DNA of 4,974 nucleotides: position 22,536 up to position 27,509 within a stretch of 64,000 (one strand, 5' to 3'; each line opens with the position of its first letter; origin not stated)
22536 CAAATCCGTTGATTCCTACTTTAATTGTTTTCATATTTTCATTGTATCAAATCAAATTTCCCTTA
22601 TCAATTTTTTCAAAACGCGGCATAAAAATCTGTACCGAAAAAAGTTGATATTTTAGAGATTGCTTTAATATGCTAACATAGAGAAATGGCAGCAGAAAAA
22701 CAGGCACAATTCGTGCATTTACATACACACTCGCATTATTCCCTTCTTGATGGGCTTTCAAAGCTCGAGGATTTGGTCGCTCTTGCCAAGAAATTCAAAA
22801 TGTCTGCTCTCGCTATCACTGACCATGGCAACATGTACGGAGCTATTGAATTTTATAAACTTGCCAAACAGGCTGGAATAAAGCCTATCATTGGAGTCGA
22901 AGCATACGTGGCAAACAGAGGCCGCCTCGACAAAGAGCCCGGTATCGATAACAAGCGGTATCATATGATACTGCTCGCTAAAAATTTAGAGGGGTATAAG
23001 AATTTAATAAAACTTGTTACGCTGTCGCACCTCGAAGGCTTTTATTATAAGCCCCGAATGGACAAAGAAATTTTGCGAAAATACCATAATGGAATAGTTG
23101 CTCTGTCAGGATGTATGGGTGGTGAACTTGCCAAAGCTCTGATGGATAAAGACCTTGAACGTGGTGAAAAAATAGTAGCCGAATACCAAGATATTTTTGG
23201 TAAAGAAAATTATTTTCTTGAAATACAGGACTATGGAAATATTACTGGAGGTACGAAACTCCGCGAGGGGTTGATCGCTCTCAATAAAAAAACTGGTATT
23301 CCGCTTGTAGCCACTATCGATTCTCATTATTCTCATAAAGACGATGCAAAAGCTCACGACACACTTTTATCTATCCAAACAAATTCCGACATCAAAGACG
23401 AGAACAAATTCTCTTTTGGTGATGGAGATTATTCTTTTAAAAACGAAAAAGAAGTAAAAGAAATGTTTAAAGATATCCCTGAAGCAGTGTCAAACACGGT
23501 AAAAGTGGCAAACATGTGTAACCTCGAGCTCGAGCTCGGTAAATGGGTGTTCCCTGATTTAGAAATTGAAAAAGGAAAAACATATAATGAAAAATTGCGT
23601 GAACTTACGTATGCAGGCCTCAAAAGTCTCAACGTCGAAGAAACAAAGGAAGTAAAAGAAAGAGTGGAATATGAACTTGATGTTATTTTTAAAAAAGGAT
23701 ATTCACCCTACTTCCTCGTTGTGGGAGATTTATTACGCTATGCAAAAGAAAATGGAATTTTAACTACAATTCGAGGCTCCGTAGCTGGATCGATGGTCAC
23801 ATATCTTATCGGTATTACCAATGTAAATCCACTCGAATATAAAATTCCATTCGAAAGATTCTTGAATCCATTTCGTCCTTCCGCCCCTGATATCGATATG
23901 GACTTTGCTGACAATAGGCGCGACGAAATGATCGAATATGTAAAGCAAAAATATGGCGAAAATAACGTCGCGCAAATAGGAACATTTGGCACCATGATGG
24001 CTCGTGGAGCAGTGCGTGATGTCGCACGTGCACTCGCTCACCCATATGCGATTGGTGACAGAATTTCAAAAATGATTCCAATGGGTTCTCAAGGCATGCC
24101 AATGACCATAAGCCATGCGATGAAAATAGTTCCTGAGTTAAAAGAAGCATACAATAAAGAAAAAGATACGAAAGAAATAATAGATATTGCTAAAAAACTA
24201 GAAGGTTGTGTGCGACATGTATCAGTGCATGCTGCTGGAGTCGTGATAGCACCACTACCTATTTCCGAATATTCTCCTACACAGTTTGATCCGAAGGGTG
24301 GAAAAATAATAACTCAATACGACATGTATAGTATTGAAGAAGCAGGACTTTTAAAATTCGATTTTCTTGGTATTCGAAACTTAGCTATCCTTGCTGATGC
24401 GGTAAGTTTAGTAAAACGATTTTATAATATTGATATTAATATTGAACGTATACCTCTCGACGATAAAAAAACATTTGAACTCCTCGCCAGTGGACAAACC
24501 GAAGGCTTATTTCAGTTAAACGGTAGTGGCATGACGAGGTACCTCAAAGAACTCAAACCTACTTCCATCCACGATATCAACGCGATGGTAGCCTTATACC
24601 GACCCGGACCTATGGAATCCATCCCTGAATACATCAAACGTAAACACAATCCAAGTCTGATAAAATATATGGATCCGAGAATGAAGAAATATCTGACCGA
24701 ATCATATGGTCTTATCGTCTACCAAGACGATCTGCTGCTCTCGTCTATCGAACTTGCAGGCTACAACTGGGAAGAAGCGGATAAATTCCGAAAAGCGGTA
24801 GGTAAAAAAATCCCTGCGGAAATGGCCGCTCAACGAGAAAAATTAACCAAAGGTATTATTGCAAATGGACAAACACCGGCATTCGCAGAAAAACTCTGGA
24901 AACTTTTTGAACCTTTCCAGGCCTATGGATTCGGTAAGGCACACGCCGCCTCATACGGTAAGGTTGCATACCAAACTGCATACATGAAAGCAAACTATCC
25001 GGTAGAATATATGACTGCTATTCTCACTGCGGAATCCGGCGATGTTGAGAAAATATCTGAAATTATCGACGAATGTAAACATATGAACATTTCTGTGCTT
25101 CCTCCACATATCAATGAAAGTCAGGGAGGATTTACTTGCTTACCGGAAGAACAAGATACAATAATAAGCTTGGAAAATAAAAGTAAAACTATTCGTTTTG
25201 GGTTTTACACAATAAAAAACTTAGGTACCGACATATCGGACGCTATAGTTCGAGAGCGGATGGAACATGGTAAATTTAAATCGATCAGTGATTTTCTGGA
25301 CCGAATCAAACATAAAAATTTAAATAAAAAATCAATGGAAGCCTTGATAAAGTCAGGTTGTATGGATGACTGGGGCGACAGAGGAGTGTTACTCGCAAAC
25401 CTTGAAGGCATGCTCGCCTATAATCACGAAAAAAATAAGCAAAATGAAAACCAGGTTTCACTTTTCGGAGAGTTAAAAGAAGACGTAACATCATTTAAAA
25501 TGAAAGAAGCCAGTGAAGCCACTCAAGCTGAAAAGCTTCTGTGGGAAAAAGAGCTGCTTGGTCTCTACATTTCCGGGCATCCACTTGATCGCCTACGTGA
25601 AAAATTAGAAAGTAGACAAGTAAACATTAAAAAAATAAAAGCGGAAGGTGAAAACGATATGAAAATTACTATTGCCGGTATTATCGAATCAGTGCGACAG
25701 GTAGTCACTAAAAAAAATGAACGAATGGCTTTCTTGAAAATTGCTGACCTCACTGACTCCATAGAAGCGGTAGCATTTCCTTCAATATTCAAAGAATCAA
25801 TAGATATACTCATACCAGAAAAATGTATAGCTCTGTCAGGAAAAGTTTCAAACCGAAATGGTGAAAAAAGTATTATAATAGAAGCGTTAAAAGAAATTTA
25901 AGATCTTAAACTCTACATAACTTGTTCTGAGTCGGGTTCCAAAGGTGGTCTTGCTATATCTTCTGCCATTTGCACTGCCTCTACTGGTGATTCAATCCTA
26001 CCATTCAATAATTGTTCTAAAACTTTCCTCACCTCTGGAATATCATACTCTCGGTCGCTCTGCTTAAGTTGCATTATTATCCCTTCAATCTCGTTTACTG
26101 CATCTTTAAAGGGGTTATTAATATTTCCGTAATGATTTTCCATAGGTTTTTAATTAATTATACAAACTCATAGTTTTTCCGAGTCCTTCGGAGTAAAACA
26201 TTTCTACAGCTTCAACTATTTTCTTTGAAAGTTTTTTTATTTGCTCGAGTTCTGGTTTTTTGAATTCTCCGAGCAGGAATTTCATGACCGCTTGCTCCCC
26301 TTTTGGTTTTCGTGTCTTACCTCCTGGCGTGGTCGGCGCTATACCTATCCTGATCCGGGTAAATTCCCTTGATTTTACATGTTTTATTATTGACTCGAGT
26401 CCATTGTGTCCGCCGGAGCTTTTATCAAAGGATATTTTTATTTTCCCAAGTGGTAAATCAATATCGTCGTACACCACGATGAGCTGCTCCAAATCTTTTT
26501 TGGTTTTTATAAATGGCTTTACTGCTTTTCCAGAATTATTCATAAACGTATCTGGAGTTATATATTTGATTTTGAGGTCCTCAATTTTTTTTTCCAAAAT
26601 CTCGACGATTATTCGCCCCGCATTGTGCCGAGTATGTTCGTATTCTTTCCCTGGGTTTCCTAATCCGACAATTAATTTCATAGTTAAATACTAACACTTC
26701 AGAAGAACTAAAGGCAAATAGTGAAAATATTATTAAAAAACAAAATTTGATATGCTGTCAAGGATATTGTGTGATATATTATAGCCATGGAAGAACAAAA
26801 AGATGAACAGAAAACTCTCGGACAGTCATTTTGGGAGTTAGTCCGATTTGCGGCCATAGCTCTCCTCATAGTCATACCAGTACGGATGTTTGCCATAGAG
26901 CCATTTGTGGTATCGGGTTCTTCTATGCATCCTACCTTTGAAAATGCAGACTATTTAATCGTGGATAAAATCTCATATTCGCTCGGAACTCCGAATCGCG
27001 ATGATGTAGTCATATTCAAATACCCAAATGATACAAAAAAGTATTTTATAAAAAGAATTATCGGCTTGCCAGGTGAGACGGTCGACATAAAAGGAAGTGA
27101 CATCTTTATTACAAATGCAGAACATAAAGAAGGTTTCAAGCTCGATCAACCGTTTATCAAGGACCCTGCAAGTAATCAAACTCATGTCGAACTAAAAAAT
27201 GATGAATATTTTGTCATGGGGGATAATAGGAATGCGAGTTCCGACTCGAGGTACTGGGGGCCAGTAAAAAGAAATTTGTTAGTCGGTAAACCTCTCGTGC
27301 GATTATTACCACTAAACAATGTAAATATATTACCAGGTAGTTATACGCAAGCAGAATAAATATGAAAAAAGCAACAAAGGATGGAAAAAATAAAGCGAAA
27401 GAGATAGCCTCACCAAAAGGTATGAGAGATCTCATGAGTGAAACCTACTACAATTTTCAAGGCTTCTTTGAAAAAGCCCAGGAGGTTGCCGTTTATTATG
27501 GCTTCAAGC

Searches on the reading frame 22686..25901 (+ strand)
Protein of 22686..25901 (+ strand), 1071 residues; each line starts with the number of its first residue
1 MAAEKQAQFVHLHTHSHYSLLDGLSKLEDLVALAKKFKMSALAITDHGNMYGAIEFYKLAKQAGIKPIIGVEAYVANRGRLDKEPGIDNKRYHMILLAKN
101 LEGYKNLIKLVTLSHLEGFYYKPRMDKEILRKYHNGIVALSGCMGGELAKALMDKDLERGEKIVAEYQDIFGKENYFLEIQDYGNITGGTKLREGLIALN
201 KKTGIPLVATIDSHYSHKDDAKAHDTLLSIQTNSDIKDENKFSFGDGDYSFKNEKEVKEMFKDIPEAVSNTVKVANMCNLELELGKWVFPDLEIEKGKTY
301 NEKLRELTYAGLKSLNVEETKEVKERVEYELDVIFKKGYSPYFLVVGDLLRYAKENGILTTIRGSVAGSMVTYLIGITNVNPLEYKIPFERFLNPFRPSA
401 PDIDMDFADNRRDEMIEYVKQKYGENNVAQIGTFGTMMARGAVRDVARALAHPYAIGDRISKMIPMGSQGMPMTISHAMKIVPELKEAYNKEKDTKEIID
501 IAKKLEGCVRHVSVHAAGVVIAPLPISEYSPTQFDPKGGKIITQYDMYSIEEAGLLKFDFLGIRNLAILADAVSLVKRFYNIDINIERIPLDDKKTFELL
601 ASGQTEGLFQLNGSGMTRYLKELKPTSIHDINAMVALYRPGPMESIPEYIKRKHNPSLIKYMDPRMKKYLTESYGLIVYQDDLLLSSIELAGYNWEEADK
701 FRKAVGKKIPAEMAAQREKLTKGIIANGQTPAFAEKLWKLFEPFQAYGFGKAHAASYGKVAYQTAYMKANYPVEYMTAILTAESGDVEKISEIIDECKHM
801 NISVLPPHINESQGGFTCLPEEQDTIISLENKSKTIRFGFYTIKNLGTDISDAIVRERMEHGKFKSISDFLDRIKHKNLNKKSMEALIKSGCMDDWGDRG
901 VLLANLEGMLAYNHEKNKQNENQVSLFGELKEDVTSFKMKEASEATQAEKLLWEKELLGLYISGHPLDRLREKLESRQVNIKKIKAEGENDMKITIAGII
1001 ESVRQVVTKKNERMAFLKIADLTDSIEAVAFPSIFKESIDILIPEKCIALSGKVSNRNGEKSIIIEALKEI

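Call 5: search_protein_families(library=pfam, proteins=[window:22686-25901:+], max_evalue=0.01)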
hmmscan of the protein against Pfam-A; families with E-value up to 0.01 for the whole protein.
window:22686-25901:+ (1071 aa): 7 families
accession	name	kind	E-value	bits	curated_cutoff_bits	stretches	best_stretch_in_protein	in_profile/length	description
PF07733.18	DNA_pol3_alpha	-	2.3e-92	309.7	23.9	1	302-562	1-260/260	Bacterial DNA polymerase III alpha NTPase domain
PF02811.25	PHP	-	3.9e-59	200.1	26.4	1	11-182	1-163/164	PHP domain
PF17657.6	DNA_pol3_finger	-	1e-48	165.2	22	1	565-728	1-166/166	Bacterial DNA polymerase III alpha subunit finger domain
PF14579.12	HHH_6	-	5.2e-24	84.7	25.6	1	802-897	2-84/90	Helix-hairpin-helix motif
PF01336.31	tRNA_anti-codon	-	3.5e-11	43.3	27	1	994-1070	1-74/75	OB-fold nucleic acid binding domain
PF12836.13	HHH_3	-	0.0038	17.7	27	0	843-885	19-58/65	Helix-hairpin-helix motif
PF06518.16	DUF1104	-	0.0059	17.3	25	0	268-331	13-75/92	Protein of unknown function (DUF1104)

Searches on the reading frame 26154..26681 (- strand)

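Call 41: search_protein_families(library=pfam, proteins=[window:26154-26681:-], max_evalue=0.001)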
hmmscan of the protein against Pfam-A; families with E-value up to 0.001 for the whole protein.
window:26154-26681:- (175 aa): 1 family
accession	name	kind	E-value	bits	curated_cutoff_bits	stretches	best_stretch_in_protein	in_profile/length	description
PF01195.25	Pept_tRNA_hydro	-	3.2e-48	164.4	27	1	3-175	1-183/183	Peptidyl-tRNA hydrolase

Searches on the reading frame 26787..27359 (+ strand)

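Call 41: search_protein_families(library=pfam, proteins=[window:26787-27359:+], max_evalue=0.001)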
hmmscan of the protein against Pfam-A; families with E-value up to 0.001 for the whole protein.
window:26787-27359:+ (190 aa): 2 families
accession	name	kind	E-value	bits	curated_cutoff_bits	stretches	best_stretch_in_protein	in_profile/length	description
PF10502.14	Peptidase_S26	-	3.8e-45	154.3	22.9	1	16-170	2-164/168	Signal peptidase, peptidase S26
PF00717.28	Peptidase_S24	-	0.00074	19.6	23.3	0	41-100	39-90/116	Peptidase S24-like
